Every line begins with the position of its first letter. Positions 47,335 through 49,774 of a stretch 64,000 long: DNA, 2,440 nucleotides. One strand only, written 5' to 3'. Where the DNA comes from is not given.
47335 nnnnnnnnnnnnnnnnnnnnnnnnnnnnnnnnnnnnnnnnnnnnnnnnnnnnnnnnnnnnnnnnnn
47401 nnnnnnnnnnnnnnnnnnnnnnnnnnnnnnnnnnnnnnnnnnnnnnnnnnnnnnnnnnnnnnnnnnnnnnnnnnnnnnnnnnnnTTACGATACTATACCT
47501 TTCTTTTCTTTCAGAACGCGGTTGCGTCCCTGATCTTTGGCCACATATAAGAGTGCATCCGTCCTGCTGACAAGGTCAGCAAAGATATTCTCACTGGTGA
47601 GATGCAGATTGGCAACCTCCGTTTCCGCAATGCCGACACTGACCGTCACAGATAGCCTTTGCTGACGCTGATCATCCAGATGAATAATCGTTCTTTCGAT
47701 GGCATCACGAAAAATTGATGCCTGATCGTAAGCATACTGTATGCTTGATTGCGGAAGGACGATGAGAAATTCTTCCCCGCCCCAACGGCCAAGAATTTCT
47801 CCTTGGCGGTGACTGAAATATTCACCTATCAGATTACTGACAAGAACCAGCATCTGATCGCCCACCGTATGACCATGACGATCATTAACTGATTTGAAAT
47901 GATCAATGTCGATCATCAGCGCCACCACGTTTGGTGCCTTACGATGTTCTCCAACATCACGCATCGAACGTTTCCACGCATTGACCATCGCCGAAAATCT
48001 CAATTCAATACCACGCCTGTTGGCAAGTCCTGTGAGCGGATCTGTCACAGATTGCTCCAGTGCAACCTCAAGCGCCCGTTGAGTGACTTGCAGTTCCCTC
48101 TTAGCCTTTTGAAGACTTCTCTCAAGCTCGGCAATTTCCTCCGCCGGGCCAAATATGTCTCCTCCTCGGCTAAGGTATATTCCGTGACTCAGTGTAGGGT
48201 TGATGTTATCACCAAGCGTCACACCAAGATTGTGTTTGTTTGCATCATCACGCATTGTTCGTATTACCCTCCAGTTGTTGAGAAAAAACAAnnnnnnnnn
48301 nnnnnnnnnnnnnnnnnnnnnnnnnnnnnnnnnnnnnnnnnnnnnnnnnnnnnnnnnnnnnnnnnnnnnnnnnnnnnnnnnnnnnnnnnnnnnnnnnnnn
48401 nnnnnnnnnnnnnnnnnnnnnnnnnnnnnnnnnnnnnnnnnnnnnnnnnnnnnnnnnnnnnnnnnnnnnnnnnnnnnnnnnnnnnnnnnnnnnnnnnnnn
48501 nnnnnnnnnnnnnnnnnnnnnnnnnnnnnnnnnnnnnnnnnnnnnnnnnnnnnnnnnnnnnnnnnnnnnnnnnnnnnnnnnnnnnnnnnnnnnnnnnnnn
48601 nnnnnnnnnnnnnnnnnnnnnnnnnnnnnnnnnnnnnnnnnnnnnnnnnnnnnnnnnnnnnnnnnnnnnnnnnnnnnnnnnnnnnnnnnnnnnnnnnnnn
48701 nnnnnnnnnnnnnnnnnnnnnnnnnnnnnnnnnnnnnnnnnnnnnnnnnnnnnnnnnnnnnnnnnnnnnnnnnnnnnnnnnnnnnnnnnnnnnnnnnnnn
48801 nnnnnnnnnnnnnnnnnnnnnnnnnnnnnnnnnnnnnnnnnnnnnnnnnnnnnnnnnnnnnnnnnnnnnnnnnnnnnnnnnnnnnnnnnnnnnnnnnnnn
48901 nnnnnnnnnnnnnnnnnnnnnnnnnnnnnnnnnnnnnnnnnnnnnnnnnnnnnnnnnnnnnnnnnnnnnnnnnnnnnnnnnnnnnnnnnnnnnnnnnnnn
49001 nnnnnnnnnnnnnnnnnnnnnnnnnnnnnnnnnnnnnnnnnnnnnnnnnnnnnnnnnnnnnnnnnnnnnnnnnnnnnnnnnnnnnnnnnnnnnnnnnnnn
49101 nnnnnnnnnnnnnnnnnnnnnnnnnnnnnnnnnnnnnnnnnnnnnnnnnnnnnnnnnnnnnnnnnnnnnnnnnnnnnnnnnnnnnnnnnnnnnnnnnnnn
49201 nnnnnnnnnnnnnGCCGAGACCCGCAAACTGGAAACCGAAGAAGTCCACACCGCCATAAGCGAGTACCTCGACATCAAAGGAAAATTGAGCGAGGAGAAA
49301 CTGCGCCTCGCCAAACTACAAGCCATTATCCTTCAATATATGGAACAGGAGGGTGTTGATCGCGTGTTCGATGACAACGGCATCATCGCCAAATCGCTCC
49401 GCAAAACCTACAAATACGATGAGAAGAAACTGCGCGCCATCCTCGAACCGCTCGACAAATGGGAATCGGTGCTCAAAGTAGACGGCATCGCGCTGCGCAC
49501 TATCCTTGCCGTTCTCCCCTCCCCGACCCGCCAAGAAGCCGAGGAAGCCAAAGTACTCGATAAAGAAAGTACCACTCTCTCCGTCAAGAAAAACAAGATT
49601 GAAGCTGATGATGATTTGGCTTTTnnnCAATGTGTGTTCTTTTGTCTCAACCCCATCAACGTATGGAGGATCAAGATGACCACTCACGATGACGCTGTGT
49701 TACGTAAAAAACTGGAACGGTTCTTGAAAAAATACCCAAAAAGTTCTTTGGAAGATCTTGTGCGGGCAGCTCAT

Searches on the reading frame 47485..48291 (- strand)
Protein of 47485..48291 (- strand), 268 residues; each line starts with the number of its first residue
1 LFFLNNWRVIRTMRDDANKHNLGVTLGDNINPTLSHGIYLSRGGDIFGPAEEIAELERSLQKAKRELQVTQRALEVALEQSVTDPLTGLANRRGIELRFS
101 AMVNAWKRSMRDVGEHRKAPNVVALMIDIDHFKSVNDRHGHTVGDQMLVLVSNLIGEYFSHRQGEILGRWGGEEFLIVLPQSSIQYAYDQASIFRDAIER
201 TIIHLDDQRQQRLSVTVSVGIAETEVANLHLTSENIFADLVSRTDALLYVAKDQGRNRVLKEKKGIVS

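Call 3: search_protein_families(library=pfam, proteins=[window:47485-48291:-], max_evalue=0.01)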
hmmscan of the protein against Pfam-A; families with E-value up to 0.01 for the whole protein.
window:47485-48291:- (268 aa): 1 family
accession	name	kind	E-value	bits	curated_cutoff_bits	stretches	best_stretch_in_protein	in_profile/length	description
PF00990.26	GGDEF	-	4.9e-33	114.6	23.8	1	82-258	2-161/161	Diguanylate cyclase, GGDEF domain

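Call 15: search_protein_families(library=ncbifam, proteins=[window:47485-48291:-], max_evalue=0.01)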
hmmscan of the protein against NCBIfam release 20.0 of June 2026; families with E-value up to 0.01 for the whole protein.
window:47485-48291:- (268 aa): 21 families
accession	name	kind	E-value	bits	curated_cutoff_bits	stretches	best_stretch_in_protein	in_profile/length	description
NF007135.0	PRK09581.1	equivalog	2.4e-40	138.7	474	1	62-262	273-455/457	PleD family two-component system response regulator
NF038266.1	diguan_SiaD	equivalog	2.1e-39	135.4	290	1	70-259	82-252/252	biofilm regulation diguanylate cyclase SiaD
TIGR00254.1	GGDEF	domain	1.6e-35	122.3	37.4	1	80-260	4-165/168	diguanylate cyclase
NF007380.0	PRK09894.1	equivalog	4.4e-32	111.6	256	1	56-261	106-286/296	diguanylate cyclase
NF047654.1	DiguCycDgcRLepto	equivalog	1.5e-29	102.9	500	1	47-260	104-294/295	diguanylate cyclase DgcR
NF041606.1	dguan_cyc_DgcA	equivalog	8.3e-28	97.3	370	1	78-259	175-336/340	diguanylate cyclase DgcA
NF011955.1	PRK15426.1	equivalog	2.3e-27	95.4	408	1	68-262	388-561/564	cellulose biosynthesis regulator diguanylate cyclase DgcQ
NF047872.1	GGDEF_GdpS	equivalog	5e-25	88.4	400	1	80-260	186-348/355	GGDEF domain-containing protein GdpS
NF007423.1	PRK09966.1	equivalog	1.8e-23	83.1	325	1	55-252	216-390/390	diguanylate cyclase DgcN/YfiN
NF007298.0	PRK09776.1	equivalog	1.6e-19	69.4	1135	1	72-259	674-842/1111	diguanylate cyclase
NF007599.0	PRK10245.1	equivalog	2.2e-19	69.2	402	1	67-259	199-367/371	diguanylate cyclase AdrA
NF051473.1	DigCycDgcsShew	equivalog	1.4e-18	67.3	400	1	79-258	133-287/291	diguanylate cyclase DgcS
NF007474.0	PRK10060.1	equivalog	8e-18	64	782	1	72-258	228-391/663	cyclic di-GMP phosphodiesterase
NF045675.1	PhdiestaseDibA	equivalog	6.8e-17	61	980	1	82-257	204-359/623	phosphodiesterase DibA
NF040885.1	diguan_DgcJ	equivalog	9.1e-16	57.7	500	1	79-257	339-491/493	diguanylate cyclase DgcJ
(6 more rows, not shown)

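Call 35: search_protein_families(library=padloc, proteins=[window:47485-48291:-], max_evalue=0.01)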
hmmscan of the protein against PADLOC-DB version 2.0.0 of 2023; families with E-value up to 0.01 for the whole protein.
window:47485-48291:- (268 aa): 0 families

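Call 36: search_protein_families(library=phrogs, proteins=[window:47485-48291:-], max_evalue=0.01)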
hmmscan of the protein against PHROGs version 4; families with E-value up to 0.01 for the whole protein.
window:47485-48291:- (268 aa): 7 families
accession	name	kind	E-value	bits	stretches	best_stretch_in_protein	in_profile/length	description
phrog_5594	-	unknown function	1.8e-39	137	1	60-264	341-518/528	-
phrog_9661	-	unknown function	3.6e-25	89.9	1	75-260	110-273/274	-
phrog_14602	-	unknown function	6.4e-25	88.9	1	66-259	161-334/336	-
phrog_11823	-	unknown function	1.4e-17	64.4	1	80-260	261-421/693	-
phrog_34213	-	unknown function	1.4e-14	55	1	121-260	331-463/472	-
phrog_8342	-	unknown function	9e-13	48.9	1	65-258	231-404/407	-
phrog_26035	-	unknown function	1.3e-10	41.8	1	126-259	328-443/446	-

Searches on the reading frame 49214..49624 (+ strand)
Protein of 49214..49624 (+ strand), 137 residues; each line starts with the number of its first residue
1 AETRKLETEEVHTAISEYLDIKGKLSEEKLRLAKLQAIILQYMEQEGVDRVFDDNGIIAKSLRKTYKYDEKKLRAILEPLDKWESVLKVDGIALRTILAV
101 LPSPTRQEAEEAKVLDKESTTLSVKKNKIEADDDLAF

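Call 41: search_solved_structures(query=A4, max_evalue=10)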
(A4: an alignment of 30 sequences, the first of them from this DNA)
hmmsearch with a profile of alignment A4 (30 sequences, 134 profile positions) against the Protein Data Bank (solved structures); distinct sequences matched with E-value up to 10: 11.
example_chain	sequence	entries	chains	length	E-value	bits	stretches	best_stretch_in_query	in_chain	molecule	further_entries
7y9n_A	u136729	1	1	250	0.011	19.3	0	81-106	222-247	Spike protein S2',5HB-H2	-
7wxz_A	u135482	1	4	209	0.021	18.4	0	54-106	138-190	Spike protein S2'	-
9k9w_a9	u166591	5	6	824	0.079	16.5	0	39-58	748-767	Glr1262 protein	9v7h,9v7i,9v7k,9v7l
8at2_D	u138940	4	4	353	0.096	16.2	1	12-40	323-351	HAUS augmin like complex subunit 4 L homeolog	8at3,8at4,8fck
5zvm_A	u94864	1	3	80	0.17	15.4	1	52-106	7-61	Spike glycoprotein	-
2bez_C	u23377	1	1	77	0.19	15.2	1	53-106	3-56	Spike glycoprotein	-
1wyy_A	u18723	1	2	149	0.66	13.5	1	52-106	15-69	E2 Glycoprotein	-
3icx_A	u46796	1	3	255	0.71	13.4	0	36-82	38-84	Pre mRNA splicing protein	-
3g7c_A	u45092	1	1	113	3.5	11.1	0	4-72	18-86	Occludin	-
1wpa_A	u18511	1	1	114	3.8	11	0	4-72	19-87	Occludin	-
9tlt_A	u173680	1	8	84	4.2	10.9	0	7-42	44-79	Sc-apCC-2-KLHL20-4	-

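Call 46: predict_structure(alignment_id=A4)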
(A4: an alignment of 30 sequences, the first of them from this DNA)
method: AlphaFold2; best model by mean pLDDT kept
length: 137 residues; sequences in the alignment: 30
mean_pLDDT: 87.8   pTM: 0.64
mean pLDDT of the five models: 87.8, 86.5, 84.5, 84.2, 83.6
residues with pLDDT >= 90: 95; 70-90: 23; 50-70: 16; < 50: 3
segments of 3 or more residues with pLDDT < 50: none
pLDDT, mean of each block of 10 residues (from residue 1): 65 95 97 97 97 96 92 91 77 85 92 94 88 53
secondary structure, 60 per line:
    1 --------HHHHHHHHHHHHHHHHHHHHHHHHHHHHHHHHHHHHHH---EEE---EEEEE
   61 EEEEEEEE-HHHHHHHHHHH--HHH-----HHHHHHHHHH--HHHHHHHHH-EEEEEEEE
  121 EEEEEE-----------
elements in order: H9-46 E50-52 E56-68 H70-80 H91-100 H103-111 E113-126

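Call 49: fold_search(model_id=the predicted structure, library=pdb)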
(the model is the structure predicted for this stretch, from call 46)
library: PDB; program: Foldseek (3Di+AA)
matches with E <= 10: 156; with E <= 0.001: 0
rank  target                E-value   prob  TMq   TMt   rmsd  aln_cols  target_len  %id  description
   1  8oyq_B                8.9e-01  0.12  0.23  0.19  12.0       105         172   10  Structure of the Histidine Kinase CheA ATP-Binding domain in complex with compound ODDHK13 (released 2024-05-15)
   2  9zdw_PA               8.9e-01  0.10  0.16  0.05  10.1        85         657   15  Pseudomonas phage DEV delta-gp53 mutant neck and tail (portal, head-to-tail and tail tube proteins) (released 2026-01-21)
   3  1p71_B                1.2e+00  0.18  0.23  0.31   8.8       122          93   12  Anabaena HU-DNA corcrystal structure (TR3) (released 2003-05-13)
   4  2z2l_A                1.6e+00  0.03  0.16  0.14  11.6       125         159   10  Penicillin-Binding Protein 2X (PBP2X) from Streptococcus pneumoniae (released 2007-09-04)
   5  9hqv_Ys               1.8e+00  0.09  0.24  0.20   7.0        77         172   13  Cryo-EM structure of the small subunit of the mitochondrial ribosome from Toxoplasma gondii (released 2025-06-11)
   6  8p3n_A                1.8e+00  0.08  0.22  0.18  12.3       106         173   10  Structure of the Histidine Kinase CheA ATP-Binding domain in complex with compound ODDHK8 (released 2024-06-12)
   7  2op5_C                1.8e+00  0.07  0.19  0.21  12.2       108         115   10  CRYSTAL STRUCTURE OF A DIMERIC FERREDOXIN-LIKE PROTEIN (JCVI_PEP_1096672785533) FROM UNCULTURED MARINE ORGANISM AT 2.2 (released 2007-02-06)
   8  8pf2_B                1.8e+00  0.07  0.21  0.17  12.2       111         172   11  Structure of the Histidine Kinase CheA ATP-Binding domain in complex with compound ODDHK16 (released 2024-06-26)
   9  6mi6_D                1.8e+00  0.06  0.16  0.13  10.2        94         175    8  STRUCTURE OF CHEA DOMAIN P4 IN COMPLEX WITH AN ADP ANALOG (released 2018-12-05)
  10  4dci_H                1.8e+00  0.04  0.14  0.14  17.0       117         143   10  Crystal structure of unknown funciton protein from Synechococcus sp. WH 8102 (released 2012-02-01)
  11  3mmp_F                1.9e+00  0.06  0.16  0.06  12.2        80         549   12  Structure of the Qb replicase, an RNA-dependent RNA polymerase consisting of viral and host proteins (released 2010-06-09)
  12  8wkd_A                1.9e+00  0.06  0.15  0.12  13.2        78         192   12  Connectase T1A C192S mutant from Methanocaldococcus mazei with peptide substrate (released 2025-01-15)
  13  4dci_A                1.9e+00  0.04  0.15  0.14  15.4       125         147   12  Crystal structure of unknown funciton protein from Synechococcus sp. WH 8102 (released 2012-02-01)
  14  2f4l_B                2.1e+00  0.05  0.14  0.07  15.0        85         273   10  Crystal structure of a putative acetamidase (tm0119) from thermotoga maritima msb8 at 2.50 A resolution (released 2005-12-06)
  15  9dei_L                2.2e+00  0.16  0.21  0.20   5.7        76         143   12  Trypanosoma brucei mitochondrial RNA-editing catalytic complex 1, U-deletion (RECC1) (released 2026-01-21)
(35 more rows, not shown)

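Call 54: fold_search(model_id=the predicted structure, library=viral)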
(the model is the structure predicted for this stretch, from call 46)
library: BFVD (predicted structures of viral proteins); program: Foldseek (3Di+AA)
matches with E <= 10: 310; with E <= 0.001: 19
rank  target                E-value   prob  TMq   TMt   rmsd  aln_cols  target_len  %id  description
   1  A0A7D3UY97            3.1e-05  1.00  0.42  0.44   7.7       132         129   22  (no name in the UniProt tables at hand)
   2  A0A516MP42            1.5e-04  1.00  0.50  0.48   9.4       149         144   16  (no name in the UniProt tables at hand)
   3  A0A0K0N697            1.7e-04  1.00  0.53  0.22   5.2       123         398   12  PD-(D/E)XK endonuclease-like domain-containing protein [Tsukamurella phage TIN4]
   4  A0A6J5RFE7            1.7e-04  1.00  0.59  0.56   5.4       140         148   17  Uncharacterized protein [uncultured Caudovirales phage]
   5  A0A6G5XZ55            1.9e-04  1.00  0.40  0.39   6.5       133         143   12  (no name in the UniProt tables at hand)
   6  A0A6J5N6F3            2.3e-04  1.00  0.56  0.64   4.5       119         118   18  Uncharacterized protein [uncultured Caudovirales phage]
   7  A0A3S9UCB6            2.3e-04  1.00  0.60  0.53   8.6       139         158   15  (no name in the UniProt tables at hand)
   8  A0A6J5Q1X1            2.6e-04  1.00  0.47  0.42   8.3       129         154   17  Siphovirus Gp157 [uncultured Caudovirales phage]
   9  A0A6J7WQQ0            3.4e-04  1.00  0.68  0.69   3.4       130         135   17  Uncharacterized protein [uncultured Caudovirales phage]
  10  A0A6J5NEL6            4.1e-04  1.00  0.53  0.57   6.6       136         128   16  Uncharacterized protein [uncultured Caudovirales phage]
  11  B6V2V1                4.1e-04  1.00  0.55  0.50   8.9       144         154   15  Gp34.36 [Bacillus phage SP01]
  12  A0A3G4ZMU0            4.1e-04  1.00  0.41  0.28   9.5       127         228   11  Uncharacterized protein [Terrestrivirus sp.]
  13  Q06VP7                4.4e-04  1.00  0.38  0.39   9.2       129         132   21  (no name in the UniProt tables at hand)
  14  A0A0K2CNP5            5.0e-04  1.00  0.44  0.37   8.3       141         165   14  Uncharacterized protein [Brevibacillus phage SecTim467]
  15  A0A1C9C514            6.1e-04  1.00  0.38  0.37   9.3       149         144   15  Uncharacterized protein [Heterosigma akashiwo virus 01]
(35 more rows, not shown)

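Call 78: search_protein_families(library=pfam, alignment_id=A4, max_evalue=0.01)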
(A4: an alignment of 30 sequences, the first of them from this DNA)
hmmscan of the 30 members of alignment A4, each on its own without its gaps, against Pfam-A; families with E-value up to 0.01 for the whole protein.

A. member 1, seq(137 aa): 1 family
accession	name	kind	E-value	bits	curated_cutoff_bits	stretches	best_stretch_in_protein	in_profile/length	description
PF24091.1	DUF7376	-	0.00024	21.4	27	1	2-127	83-219/219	Family of unknown function (DUF7376)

B. families by the number of members that match (of 30 scanned): 15 families
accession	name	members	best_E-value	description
PF24091.1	DUF7376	24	3.4e-10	Family of unknown function (DUF7376)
PF22709.1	Mu_Gam-Sipho_Gp157-TOTE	7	8.1e-05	Mu Gam/Sipho_Gp157-like domain of the TOTE conflict systems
PF05837.17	CENP-H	1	0.00026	Centromere protein H (CENP-H)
PF12998.12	ING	1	0.00043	Inhibitor of growth proteins N-terminal histone-binding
PF03280.19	Lipase_chap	1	0.0021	Proteobacterial lipase chaperone protein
PF05384.16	DegS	1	0.0024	Sensor protein DegS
PF02403.27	Seryl_tRNA_N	1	0.0025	Seryl-tRNA synthetase N-terminal domain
PF06180.16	CbiK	1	0.0032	Cobalt chelatase (CbiK)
PF12983.12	DUF3867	1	0.0042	Protein of unknown function (DUF3867)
PF08328.16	ASL_C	1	0.0046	Adenylosuccinate lyase C-terminal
PF14662.11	KASH_CCD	1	0.0048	Coiled-coil region of CCDC155 or KASH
PF13009.11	Integrase_2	1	0.0077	Putative integrase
PF16725.10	Nucleolin_bd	1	0.009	Nucleolin binding domain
PF15035.11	Rootletin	1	0.0091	Ciliary rootlet component, centrosome cohesion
PF20716.2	ATPTG10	1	0.0099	ATPTG10-like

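Call 82: search_protein_families(library=phrogs, alignment_id=A4, max_evalue=0.01)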
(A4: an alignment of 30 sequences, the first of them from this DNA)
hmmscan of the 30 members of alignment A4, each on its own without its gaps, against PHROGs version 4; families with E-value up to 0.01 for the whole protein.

A. member 1, seq(137 aa): 2 families
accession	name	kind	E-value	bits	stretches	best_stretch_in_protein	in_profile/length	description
phrog_2362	-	unknown function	9.3e-05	23.3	1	4-127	89-223/223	-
phrog_2480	-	unknown function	0.0091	17.1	0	8-82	21-99/152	-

B. families by the number of members that match (of 30 scanned): 8 families
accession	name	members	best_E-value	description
phrog_2362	-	22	1.8e-10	-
phrog_434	-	13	1.6e-05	RecE-like recombination exonuclease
phrog_34398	-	2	0.00039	-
phrog_2480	-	2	0.0036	-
phrog_13900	-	1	0.0021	minor head protein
phrog_739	-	1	0.0064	Rz-like spanin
phrog_6244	-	1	0.0087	-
phrog_15748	-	1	0.0095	-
